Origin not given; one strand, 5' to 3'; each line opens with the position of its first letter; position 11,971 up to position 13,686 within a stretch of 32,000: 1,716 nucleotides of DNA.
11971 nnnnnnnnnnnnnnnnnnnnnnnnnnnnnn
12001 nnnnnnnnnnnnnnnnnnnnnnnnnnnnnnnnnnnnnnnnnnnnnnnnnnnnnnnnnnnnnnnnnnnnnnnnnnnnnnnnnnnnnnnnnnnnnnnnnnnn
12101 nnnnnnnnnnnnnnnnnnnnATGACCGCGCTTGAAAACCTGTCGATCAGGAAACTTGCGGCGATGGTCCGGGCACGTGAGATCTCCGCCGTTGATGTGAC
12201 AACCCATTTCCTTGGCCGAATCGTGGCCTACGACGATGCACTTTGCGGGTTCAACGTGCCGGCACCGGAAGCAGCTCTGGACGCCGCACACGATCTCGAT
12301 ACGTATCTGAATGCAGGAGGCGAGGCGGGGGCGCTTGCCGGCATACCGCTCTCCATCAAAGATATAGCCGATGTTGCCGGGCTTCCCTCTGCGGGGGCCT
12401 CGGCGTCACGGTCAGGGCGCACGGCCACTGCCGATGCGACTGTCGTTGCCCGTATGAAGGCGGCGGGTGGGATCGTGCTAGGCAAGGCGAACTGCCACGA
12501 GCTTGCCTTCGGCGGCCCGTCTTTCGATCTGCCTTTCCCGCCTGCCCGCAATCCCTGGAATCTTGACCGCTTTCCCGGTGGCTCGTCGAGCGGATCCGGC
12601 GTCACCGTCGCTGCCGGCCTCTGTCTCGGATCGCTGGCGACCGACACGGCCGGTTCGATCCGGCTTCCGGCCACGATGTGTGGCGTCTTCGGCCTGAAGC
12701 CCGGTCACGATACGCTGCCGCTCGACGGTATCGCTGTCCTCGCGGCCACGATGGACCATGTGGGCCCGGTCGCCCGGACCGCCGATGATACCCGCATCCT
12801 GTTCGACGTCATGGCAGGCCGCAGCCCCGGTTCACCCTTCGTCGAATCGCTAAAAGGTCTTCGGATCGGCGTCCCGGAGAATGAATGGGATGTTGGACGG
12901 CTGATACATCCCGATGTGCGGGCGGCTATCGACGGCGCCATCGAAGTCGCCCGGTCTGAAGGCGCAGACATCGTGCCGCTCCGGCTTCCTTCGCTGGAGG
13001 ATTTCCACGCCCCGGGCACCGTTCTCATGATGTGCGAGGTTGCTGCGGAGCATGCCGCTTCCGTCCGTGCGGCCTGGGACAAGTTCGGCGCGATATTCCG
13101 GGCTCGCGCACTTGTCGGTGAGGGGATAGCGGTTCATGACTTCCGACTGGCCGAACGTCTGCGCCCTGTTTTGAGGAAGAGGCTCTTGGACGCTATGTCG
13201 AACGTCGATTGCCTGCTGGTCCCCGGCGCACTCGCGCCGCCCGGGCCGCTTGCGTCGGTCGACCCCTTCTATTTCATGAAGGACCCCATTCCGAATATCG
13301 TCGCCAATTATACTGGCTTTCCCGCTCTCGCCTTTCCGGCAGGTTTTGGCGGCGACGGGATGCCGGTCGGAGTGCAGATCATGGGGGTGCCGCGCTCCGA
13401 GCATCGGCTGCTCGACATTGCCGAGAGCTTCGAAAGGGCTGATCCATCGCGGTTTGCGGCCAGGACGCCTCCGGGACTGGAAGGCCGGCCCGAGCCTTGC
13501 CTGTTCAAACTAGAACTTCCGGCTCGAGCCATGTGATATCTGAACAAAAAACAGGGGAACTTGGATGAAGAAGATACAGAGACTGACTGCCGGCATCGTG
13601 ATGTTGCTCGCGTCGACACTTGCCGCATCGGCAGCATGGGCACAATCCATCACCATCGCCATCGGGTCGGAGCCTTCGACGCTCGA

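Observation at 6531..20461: LysR-controlled 13-cistron operon: HcnCAB/opine-oxidase-like flavoenzyme, amidase with hidden small partner, twin-receptor Dpp-type importer, TauE and atypical SDR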

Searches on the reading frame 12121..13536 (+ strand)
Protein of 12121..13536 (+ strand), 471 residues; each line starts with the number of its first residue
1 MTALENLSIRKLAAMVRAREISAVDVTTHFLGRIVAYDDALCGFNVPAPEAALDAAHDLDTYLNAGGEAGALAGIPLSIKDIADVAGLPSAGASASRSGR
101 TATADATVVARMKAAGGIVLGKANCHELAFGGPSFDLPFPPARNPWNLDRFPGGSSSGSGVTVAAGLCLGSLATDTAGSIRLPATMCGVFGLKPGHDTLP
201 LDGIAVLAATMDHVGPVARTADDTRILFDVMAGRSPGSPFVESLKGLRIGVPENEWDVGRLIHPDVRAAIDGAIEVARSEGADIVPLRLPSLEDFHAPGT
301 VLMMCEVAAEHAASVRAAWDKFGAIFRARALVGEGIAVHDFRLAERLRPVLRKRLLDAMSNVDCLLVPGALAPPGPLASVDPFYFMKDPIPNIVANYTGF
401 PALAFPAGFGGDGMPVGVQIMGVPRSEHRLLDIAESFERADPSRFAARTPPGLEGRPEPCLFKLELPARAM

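Call 5: search_protein_families(library=pfam, proteins=[window:12121-13536:+])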
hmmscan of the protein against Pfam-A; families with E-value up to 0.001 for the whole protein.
window:12121-13536:+ (471 aa): 1 family
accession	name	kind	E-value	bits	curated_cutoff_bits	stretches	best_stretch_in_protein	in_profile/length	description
PF01425.27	Amidase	-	1.4e-88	298.3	27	1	25-431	1-445/445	Amidase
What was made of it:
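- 12121..13536 (+): g6, amidase-signature enzyme. Pfam Amidase, E 1e-88 (call 5).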

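Call 6: search_protein_families(library=ncbifam, proteins=[window:12121-13536:+])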
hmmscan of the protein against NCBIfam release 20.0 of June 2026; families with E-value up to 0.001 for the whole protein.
window:12121-13536:+ (471 aa): 26 families (the best 25 are shown)
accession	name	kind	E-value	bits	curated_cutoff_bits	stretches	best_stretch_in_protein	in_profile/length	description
NF005688.0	PRK07488.1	equivalog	4.4e-80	269.9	532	1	2-440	6-465/474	indoleacetamide hydrolase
NF006631.0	PRK09201.1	equivalog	1e-72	245.4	461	1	3-441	3-455/466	AtzE family amidohydrolase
TIGR02715.1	amido_AtzE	subfamily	1e-67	229.1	425.75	1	11-439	4-446/452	AtzE family amidohydrolase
TIGR00132.1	gatA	equivalog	5.6e-66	223.2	481.1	2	13-310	2-307/466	Asp-tRNA(Asn)/Glu-tRNA(Gln) amidotransferase subunit GatA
NF005460.0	PRK07056.1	subfamily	3e-63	214.3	447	1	8-439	9-451/457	amidase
NF004815.0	PRK06169.1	equivalog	1.9e-60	204.8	506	1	2-446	5-464/471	amidase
NF004816.0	PRK06170.1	equivalog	3.4e-60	204.1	503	2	7-305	12-324/493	amidase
NF004766.0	PRK06102.1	equivalog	2.3e-57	195.1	559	1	5-439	6-449/455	amidase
NF009119.0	PRK12470.1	equivalog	1.4e-56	192.5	498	1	9-448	11-457/462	amidase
NF005450.0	PRK07042.1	equivalog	5.4e-56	190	458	1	1-444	1-455/464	amidase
NF005687.0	PRK07487.1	subfamily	1.1e-53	182.7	428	1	4-440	5-455/468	amidase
NF004717.0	PRK06061.1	equivalog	1.8e-53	181.9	498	1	8-450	18-474/483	amidase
NF005565.0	PRK07235.1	subfamily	8.8e-53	179.7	545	2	65-284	81-313/506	amidase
NF006043.0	PRK08186.1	subfamily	4.1e-52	177.4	487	1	5-445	5-452/600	allophanate hydrolase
NF006169.0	PRK08310.1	equivalog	1.5e-51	176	391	1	65-437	19-390/395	amidase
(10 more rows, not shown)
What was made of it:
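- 12121..13536 (+): All NCBIfam equivalogs are below cut-off: IaaH 270/532, AtzE 245/461, GatA 223/481 (call 6).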

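Call 14: find_related_loci(query=window:12121-13536:+, collection=genome_contigs, flank=10000)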
Query window:12121-13536:+ (471 aa) in genome_contigs; peptide patterns used: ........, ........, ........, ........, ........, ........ (x = any residue, [..] = any of these).
125 stretches matched a pattern; 91 encode a relative of the query (tblastn E <= 1e-3); the best 80 are kept; 80 distinct loci.
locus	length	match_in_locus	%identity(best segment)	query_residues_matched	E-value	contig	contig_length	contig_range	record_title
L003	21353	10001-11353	84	1-451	0e+0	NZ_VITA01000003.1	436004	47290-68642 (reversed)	Sinorhizobium medicae strain USDA1037 Ga0310605_103, whole genome shotgun sequence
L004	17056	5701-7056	71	1-452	0e+0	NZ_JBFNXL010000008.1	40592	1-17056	Shinella sp. S4-D37 000008F, whole genome shotgun sequence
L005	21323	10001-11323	57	3-442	2e-138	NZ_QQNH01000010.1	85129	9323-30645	Pelagibacterium lacus strain XYN52 contig10, whole genome shotgun sequence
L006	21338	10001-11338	67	3-450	0e+0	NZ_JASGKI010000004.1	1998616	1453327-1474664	MAG: Paenirhodobacter sp. isolate 5N572 JMF-2111-06-0005.ont.bin.572_3, whole genome shotgun sequence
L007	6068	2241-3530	39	4-439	1e-66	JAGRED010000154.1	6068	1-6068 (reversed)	MAG: Parvularculaceae bacterium isolate HKST-UBA12 k127_1278246, whole genome shotgun sequence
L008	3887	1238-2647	35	4-457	2e-62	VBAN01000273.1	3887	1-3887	MAG: Bacillati bacterium ANGP1 isolate NP_6 14_0903_13_30cm_scaffold_3905849, whole genome shotgun sequence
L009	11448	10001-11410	35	4-457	2e-61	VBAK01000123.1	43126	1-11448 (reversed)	MAG: Bacillati bacterium ANGP1 isolate NP_3 14_0903_12_20cm_scaffold_143_e:294, whole genome shotgun sequence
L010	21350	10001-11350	34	7-442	8e-60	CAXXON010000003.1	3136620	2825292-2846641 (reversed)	MAG: Dehalococcoidia bacterium isolate 68d30e11-8926-419a-9d87-ffe9a26ece92 genome assembly, contig: contig_3, whole gen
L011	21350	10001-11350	32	7-442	6e-57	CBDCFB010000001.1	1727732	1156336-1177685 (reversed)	MAG: Dehalococcoidia bacterium isolate 197aea84-9146-475f-a767-9aad1a17c687 genome assembly, contig: contig_1, whole gen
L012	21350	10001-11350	33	7-442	3e-56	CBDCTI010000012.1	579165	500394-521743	MAG: Dehalococcoidia bacterium isolate c2d35a5a-78d8-4247-ab51-d98fe5eb2261 genome assembly, contig: contig_12, whole ge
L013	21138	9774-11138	34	1-440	6e-56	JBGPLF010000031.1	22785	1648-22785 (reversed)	MAG: bacterium isolate OBJ_0618_7090110_269 k141_3878545_length_22785_cov_11.0000, whole genome shotgun sequence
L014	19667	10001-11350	32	7-442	6e-55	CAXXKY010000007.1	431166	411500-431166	MAG: Dehalococcoidia bacterium isolate 886e3671-e943-42bd-87f0-332393e915f0 genome assembly, contig: contig_7, whole gen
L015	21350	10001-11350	32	7-442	4e-54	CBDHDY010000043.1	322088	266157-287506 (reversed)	MAG: Dehalococcoidia bacterium isolate e58c4f91-f2be-4f0a-9909-6998b1ebe402 genome assembly, contig: contig_43, whole ge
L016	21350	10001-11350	31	7-442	2e-52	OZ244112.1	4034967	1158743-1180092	MAG: Dehalococcoidia bacterium isolate 98c33025-9a88-4adf-8ca6-a97f3c9d2c4b genome assembly, chromosome: 1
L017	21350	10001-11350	32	7-442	4e-52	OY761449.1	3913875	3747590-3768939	MAG: Dehalococcoidia bacterium isolate 8faaec51-6d46-4fc3-9050-60b85d5760d4 genome assembly, chromosome: 1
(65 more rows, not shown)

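Call 18: search_solved_structures(query=window:12121-13536:+, max_evalue=1e-20)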
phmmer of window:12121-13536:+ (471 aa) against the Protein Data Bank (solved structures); distinct sequences matched with E-value up to 1e-20: 45.
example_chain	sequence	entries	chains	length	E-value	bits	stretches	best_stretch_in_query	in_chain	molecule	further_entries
4wj3_A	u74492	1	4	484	1e-54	189.4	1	4-295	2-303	Glutamyl-tRNA(Gln) amidotransferase subunit A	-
3al0_A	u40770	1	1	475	3.6e-49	171.1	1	69-443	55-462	Glutamyl-tRNA(Gln) amidotransferase subunit A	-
2gi3_A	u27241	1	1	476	3.7e-49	171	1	69-443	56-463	Glutamyl-tRNA(Gln) amidotransferase subunit A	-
3kfu_E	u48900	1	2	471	3.1e-46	161.4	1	11-444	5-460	Glutamyl-tRNA(Gln) amidotransferase subunit A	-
3h0l_A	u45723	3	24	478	2.3e-44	155.2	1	8-300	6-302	Glutamyl-tRNA(Gln) amidotransferase subunit A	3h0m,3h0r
2dc0_A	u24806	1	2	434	6.5e-44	153.8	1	49-432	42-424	probable amidase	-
2df4_A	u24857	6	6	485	6.3e-43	150.5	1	8-302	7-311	Glutamyl-tRNA(Gln) amidotransferase subunit A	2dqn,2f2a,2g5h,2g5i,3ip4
6dhv_A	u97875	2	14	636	1.1e-41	146.4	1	64-237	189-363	Fatty acid amide hydrolase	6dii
8eww_A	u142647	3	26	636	3.1e-41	144.9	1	64-237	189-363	Fatty acid amide hydrolase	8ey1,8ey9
6c62_A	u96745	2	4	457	2e-40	142.2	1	19-431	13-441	Biuret hydrolase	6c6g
3a1k_A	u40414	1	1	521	4.3e-40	141.1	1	69-240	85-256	Amidase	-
3a1i_A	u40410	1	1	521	1.2e-39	139.6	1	69-240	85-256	Amidase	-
4gyr_A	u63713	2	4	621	3.8e-34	121.5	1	25-443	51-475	Allophanate hydrolase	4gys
9fvf_A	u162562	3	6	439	1.7e-33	119.4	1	7-298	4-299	Amidase UMG-SP3 | UMG-SP3 amidase | UMG-SP3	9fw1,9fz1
3a2p_A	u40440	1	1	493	2.9e-33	118.6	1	69-271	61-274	6-aminohexanoate-cyclic-dimer hydrolase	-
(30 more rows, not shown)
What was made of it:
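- On AtzE/AtzG: PDB 6c62_A scored E 2e-40, weaker than GatA (call 18).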

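Call 20: list_cluster_members(proteins=[window:12121-13536:+, window:11945-12124:+, window:10477-11952:+, window:13565-15049:+, window:9024-10376:+, window:7608-8777:+])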
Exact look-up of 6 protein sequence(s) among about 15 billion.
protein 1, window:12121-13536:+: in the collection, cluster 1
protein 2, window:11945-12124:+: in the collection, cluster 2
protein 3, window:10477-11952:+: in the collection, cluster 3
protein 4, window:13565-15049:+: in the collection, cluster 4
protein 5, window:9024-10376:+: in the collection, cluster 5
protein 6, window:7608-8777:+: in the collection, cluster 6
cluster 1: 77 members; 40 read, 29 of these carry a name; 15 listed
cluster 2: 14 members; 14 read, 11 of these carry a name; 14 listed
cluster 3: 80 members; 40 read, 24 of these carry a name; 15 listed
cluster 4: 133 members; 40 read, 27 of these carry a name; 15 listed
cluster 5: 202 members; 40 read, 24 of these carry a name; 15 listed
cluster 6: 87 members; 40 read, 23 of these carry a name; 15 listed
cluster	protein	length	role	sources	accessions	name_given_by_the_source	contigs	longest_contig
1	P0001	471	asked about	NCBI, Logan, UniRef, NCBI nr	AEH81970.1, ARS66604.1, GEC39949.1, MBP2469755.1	amidase [Sinorhizobium meliloti] | Indoleacetamide hydrolase n=2 Tax=Rhizobium meliloti TaxID=382 RepID=F7XEJ5_SINMM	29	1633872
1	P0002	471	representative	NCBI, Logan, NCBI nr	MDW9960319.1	amidase [Sinorhizobium meliloti]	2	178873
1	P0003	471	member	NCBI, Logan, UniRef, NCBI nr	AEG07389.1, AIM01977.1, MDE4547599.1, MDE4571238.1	amidase [Sinorhizobium meliloti] | amidase n=1 Tax=Rhizobium meliloti TaxID=382 RepID=UPI0001E4D7B8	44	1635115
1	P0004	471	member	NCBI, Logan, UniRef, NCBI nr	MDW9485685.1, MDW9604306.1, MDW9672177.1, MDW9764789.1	amidase [Sinorhizobium meliloti] | amidase n=1 Tax=Rhizobium meliloti TaxID=382 RepID=UPI000FD53D03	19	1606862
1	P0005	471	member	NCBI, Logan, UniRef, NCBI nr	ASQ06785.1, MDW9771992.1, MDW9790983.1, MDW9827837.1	amidase [Sinorhizobium meliloti] | amidase n=1 Tax=Rhizobium meliloti TaxID=382 RepID=UPI0003F82965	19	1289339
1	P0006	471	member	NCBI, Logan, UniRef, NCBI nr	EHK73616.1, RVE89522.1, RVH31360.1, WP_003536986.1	putative amidase [Sinorhizobium meliloti CCNWSX0020] | Indoleacetamide hydrolase n=1 Tax=Sinorhizobium meliloti CCNWSX0020 TaxID=1107881 ... | amidase [Sinorhizobium meliloti]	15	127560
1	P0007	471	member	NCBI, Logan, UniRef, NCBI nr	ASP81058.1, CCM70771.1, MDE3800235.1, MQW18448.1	amidase [Sinorhizobium meliloti] | amidase n=1 Tax=Rhizobium meliloti TaxID=382 RepID=UPI0002861849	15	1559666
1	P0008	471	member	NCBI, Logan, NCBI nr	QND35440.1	amidase (plasmid) [Sinorhizobium meliloti] | amidase [Sinorhizobium meliloti]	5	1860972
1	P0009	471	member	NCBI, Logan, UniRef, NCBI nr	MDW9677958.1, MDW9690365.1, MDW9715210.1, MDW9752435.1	amidase [Sinorhizobium meliloti] | amidase n=1 Tax=Rhizobium meliloti TaxID=382 RepID=UPI00299E2E36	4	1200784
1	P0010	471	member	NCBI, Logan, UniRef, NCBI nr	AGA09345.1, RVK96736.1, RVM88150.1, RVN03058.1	amidase [Sinorhizobium meliloti] | amidase n=1 Tax=Rhizobium meliloti TaxID=382 RepID=UPI0002A58BEB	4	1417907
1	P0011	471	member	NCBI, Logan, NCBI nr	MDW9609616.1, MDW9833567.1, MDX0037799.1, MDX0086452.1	amidase [Sinorhizobium meliloti]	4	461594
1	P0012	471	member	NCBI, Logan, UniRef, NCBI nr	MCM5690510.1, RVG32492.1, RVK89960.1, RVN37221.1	amidase [Sinorhizobium meliloti] | amidase n=1 Tax=Rhizobium meliloti TaxID=382 RepID=UPI000FD91760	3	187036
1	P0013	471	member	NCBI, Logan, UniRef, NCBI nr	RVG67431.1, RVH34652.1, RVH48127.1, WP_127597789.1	amidase [Sinorhizobium meliloti] | amidase n=1 Tax=Rhizobium meliloti TaxID=382 RepID=UPI000FD7DCEE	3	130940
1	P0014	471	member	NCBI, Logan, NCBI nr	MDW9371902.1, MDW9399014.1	amidase [Sinorhizobium meliloti]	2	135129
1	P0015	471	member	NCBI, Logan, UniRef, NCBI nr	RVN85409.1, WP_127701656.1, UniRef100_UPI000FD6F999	amidase [Sinorhizobium meliloti] | amidase n=1 Tax=Rhizobium meliloti TaxID=382 RepID=UPI000FD6F999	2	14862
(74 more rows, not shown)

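Call 37: search_protein_families(library=pfam, proteins=[L005:544-1500:+, L005:2169-3986:+, L005:4424-5224:+, L005:5185-6468:+, L005:18831-20204:+, L006:22-2097:+, L006:2109-3455:+, L006:5810-7519:-, L005:130-531:+, L005:1505-1993:-], max_evalue=0.00001)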
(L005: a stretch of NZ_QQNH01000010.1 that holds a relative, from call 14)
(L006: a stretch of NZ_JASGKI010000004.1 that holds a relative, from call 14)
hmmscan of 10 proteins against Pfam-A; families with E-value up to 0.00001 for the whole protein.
L005:544-1500:+ (318 aa): 2 families
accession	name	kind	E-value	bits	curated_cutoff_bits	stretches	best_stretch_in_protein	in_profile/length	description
PF03466.25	LysR_substrate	-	6.7e-35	120.8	28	1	117-317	3-208/209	LysR substrate binding domain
PF00126.33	HTH_1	-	4.7e-20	71.7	26.6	1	36-92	3-59/60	Bacterial regulatory helix-turn-helix protein, lysR family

L005:2169-3986:+ (605 aa): 3 families
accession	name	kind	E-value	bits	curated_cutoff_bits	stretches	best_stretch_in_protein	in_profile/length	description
PF02776.23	TPP_enzyme_N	-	1.6e-35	121.9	26.8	1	22-133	2-113/119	Thiamine pyrophosphate enzyme, N-terminal TPP binding domain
PF00205.28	TPP_enzyme_M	-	4.3e-33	114.3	30.4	1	216-354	1-137/137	Thiamine pyrophosphate enzyme, central domain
PF02775.26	TPP_enzyme_C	-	4.4e-32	111.4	21.9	1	419-565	3-151/151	Thiamine pyrophosphate enzyme, C-terminal TPP binding domain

L005:4424-5224:+ (266 aa): 3 families
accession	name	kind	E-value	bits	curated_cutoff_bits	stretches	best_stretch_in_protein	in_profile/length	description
PF01113.26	DapB_N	-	2.9e-22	79.5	25.6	1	3-125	2-124/124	Dihydrodipicolinate reductase, N-terminus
PF05173.19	DapB_C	-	1.4e-15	57.9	27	1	130-254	3-110/121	Dihydrodipicolinate reductase, C-terminus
PF03447.22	NAD_binding_3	-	7.1e-08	33.6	24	1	9-119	1-113/116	Homoserine dehydrogenase, NAD binding domain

L005:5185-6468:+ (427 aa): 2 families
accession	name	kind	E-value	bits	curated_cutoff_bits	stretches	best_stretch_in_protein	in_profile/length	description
PF01266.30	DAO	-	1.7e-55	189.4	27.9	1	20-409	1-353/353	FAD dependent oxidoreductase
PF13450.12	NAD_binding_8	-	6.9e-06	26.7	21.9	0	23-55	1-33/68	NAD(P)-binding Rossmann-like domain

L005:18831-20204:+ (457 aa): 1 family
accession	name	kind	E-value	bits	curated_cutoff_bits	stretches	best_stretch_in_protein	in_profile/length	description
PF06808.19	DctM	-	2.7e-116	389.2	23.8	1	39-447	2-412/413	Tripartite ATP-independent periplasmic transporter, DctM component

L006:22-2097:+ (691 aa): 2 families
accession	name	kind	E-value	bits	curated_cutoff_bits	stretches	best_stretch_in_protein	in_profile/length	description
PF05199.19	GMC_oxred_C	-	1.6e-13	51.8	24.6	1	549-669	4-136/139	GMC oxidoreductase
PF00732.25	GMC_oxred_N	-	7e-08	33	23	1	335-440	108-211/218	GMC oxidoreductase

L006:2109-3455:+ (448 aa): 2 families
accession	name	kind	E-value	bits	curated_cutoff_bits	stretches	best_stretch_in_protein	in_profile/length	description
PF00034.26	Cytochrom_C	-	4.8e-26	92.3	21.3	1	344-428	4-89/90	Cytochrome c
PF13442.11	Cytochrome_CBB3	-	1.5e-16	60.9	27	1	343-425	5-68/68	Cytochrome C oxidase, cbb3-type, subunit III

L006:5810-7519:- (569 aa): 2 families
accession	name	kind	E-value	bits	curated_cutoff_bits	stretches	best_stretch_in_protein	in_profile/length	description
PF01593.30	Amino_oxidase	-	3.3e-41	142.5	19.8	1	70-541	2-442/443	Flavin containing amine oxidoreductase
PF13450.12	NAD_binding_8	-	8.6e-06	26.4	21.9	0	64-117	1-52/68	NAD(P)-binding Rossmann-like domain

L005:130-531:+ (133 aa): 1 family
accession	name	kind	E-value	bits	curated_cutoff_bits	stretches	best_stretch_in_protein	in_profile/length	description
PF07063.19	HGLS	-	1.2e-20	74.6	25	1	2-77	314-386/386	2-oxoadipate dioxygenase/decarboxylase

L005:1505-1993:- (162 aa): 4 families
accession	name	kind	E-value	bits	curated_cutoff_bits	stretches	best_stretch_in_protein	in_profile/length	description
PF01037.27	AsnC_trans_reg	-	5.9e-17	61.8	25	1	73-140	3-72/73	Lrp/AsnC ligand binding domain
PF13404.12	HTH_AsnC-type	-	3.4e-13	49.6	27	1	6-46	2-42/42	AsnC-type helix-turn-helix domain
PF13412.12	HTH_24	-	1.1e-12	47.7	21.9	1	5-52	1-48/48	Winged helix-turn-helix DNA-binding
PF08279.18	HTH_11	-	1.8e-06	28.2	25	0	16-50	8-44/55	HTH domain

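Call 46: find_homologous_proteins(query=window:12121-13536:+, max_evalue=1e-60)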
Query window:12121-13536:+ (471 aa): 4590 proteins with E <= 1e-60 among 8000 candidates; the best 120 are listed.
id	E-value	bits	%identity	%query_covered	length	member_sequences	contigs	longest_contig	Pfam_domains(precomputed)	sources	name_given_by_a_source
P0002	0.0e+0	1033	99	100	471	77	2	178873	PF01425.27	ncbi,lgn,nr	ncbi:amidase [Sinorhizobium meliloti]|nr:amidase [Sinorhizobium meliloti]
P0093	5.4e-246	835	83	96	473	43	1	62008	PF01425.27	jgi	-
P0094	1.5e-203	695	72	96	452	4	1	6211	PF01425.27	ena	-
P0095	2.9e-200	684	72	95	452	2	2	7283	PF01425.27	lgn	-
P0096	8.7e-198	676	70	96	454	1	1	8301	PF01425.27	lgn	-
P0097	2.5e-197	675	70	96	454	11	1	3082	PF01425.27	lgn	-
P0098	6.5e-196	670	71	95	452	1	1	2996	PF01425.27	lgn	-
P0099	6.9e-188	643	67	95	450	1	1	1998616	PF01425.27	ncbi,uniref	ncbi:amidase [Paenirhodobacter sp.]|uniref:amidase n=1 Tax=Paenirhodobacter sp. TaxID=1965326 RepID=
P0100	6.4e-179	614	65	96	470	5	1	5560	PF01425.27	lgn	-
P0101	2.9e-169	582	74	79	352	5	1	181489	PF01425.27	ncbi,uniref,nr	ncbi:amidase [Sinorhizobium medicae]|uniref:amidase n=1 Tax=Sinorhizobium medicae TaxID=110321 RepID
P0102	2.4e-166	572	62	94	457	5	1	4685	PF01425.27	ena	-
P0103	8.4e-152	524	56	96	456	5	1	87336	PF01425.27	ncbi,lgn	-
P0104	1.3e-150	521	57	94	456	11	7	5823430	PF01425.27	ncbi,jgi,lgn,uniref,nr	ncbi:amidase [Aminobacter sp. Y103A]|jgi:Asp-tRNA(Asn)/Glu-tRNA(Gln) amidotransferase A subunit fami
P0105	8.5e-149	514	55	95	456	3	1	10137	PF01425.27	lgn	-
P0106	1.1e-148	514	57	93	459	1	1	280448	PF01425.27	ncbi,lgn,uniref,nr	ncbi:amidase [Chelativorans sp.]|uniref:amidase n=1 Tax=Chelativorans sp. TaxID=2203393 RepID=UPI002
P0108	3.3e-148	513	54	96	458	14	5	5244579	PF01425.27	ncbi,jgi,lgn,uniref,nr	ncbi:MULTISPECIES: amidase [Hyphomicrobiales]|uniref:amidase n=1 Tax=Hyphomicrobiales TaxID=356 RepI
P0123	3.7e-115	404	47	93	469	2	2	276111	PF01425.27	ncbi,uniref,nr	ncbi:amidase [Shinella pollutisoli]|uniref:Indoleacetamide hydrolase n=1 Tax=Shinella pollutisoli Ta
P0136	5.0e-104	367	43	93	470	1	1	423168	PF01425.27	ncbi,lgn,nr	ncbi:amidase [Alcaligenaceae bacterium]|nr:amidase [Alcaligenaceae bacterium]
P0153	3.9e-89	318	44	87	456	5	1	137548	PF01425.27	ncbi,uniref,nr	ncbi:amidase [Paracoccus denitrificans]|uniref:amidase n=1 Tax=Paracoccus denitrificans TaxID=266 Re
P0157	1.3e-88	316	40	93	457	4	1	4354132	PF01425.27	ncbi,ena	-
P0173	1.8e-86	309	38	95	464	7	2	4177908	PF01425.27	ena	-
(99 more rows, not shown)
